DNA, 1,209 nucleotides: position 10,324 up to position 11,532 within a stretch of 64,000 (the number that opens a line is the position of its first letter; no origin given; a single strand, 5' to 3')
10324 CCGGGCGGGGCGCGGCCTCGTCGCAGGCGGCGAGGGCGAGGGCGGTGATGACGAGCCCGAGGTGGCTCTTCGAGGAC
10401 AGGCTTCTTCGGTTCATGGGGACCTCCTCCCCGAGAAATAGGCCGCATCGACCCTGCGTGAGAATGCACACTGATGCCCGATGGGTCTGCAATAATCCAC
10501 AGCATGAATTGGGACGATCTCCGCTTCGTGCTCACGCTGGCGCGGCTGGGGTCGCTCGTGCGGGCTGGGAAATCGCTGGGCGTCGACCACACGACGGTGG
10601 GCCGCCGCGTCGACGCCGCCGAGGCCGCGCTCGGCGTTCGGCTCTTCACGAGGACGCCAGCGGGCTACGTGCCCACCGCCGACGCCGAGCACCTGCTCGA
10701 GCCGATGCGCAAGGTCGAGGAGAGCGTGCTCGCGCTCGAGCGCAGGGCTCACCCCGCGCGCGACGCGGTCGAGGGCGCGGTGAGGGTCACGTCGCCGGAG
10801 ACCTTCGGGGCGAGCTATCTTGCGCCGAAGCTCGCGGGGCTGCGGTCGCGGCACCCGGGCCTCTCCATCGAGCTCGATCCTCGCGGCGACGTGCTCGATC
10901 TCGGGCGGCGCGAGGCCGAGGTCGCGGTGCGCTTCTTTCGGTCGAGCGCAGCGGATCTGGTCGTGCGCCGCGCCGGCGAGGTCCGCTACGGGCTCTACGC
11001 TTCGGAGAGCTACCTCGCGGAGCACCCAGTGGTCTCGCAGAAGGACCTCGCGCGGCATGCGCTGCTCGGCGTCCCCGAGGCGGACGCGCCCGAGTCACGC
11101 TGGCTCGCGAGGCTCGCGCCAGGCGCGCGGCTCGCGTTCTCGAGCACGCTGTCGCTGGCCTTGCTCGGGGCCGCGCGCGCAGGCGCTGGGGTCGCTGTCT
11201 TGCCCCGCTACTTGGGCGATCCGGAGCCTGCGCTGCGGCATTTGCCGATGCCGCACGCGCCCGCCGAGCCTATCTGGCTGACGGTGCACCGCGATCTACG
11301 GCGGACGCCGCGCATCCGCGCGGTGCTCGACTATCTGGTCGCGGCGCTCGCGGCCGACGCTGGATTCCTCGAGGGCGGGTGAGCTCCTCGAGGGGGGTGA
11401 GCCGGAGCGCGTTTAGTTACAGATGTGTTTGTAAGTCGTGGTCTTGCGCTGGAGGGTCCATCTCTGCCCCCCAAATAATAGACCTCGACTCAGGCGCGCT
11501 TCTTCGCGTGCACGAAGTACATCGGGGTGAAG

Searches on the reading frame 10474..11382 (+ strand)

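Call 20: search_protein_families(library=pfam, proteins=[window:10474-11382:+], max_evalue=0.0001)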
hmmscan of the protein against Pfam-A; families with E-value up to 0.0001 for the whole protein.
window:10474-11382:+ (302 aa): 2 families
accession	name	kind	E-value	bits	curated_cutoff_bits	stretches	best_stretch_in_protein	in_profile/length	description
PF03466.25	LysR_substrate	-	9.1e-31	107.3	28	1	98-292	3-208/209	LysR substrate binding domain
PF00126.33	HTH_1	-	2.1e-13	50.4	26.6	1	13-72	1-60/60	Bacterial regulatory helix-turn-helix protein, lysR family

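Call 35: search_protein_families(library=ncbifam, proteins=[window:10474-11382:+], max_evalue=1e-10)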
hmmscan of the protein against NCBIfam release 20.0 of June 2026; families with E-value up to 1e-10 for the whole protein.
window:10474-11382:+ (302 aa): 7 families
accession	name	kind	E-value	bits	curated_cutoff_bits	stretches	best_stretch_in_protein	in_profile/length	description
NF008352.0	PRK11139.1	subfamily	9.8e-22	77.4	288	1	22-294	17-294/305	transcriptional regulator GcvA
NF040888.1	trans_reg_YafC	equivalog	1e-20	73.8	470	1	12-290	4-291/293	DNA-binding transcriptional regulator YafC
TIGR03418.1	chol_sulf_TF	equivalog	1.2e-16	60.6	324.8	1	14-212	4-199/291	choline sulfate utilization transcriptional regulator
NF007315.1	PRK09801.1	equivalog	1.9e-12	46.8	398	1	14-210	9-206/301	L-tartrate utilization transcriptional activator TtdR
NF007491.0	PRK10086.1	equivalog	4.9e-12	45.3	316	1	10-166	16-170/313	DNA-binding transcriptional regulator DsdC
NF045990.1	TransRegCbbRRhodb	equivalog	4.6e-11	42.3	450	1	13-276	8-283/304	LysR family regulator CbbR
NF041130.1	PenR_Burk_TF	exception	9.9e-11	41.3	625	0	15-293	12-290/292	beta-lactamase transcriptional regulator PenR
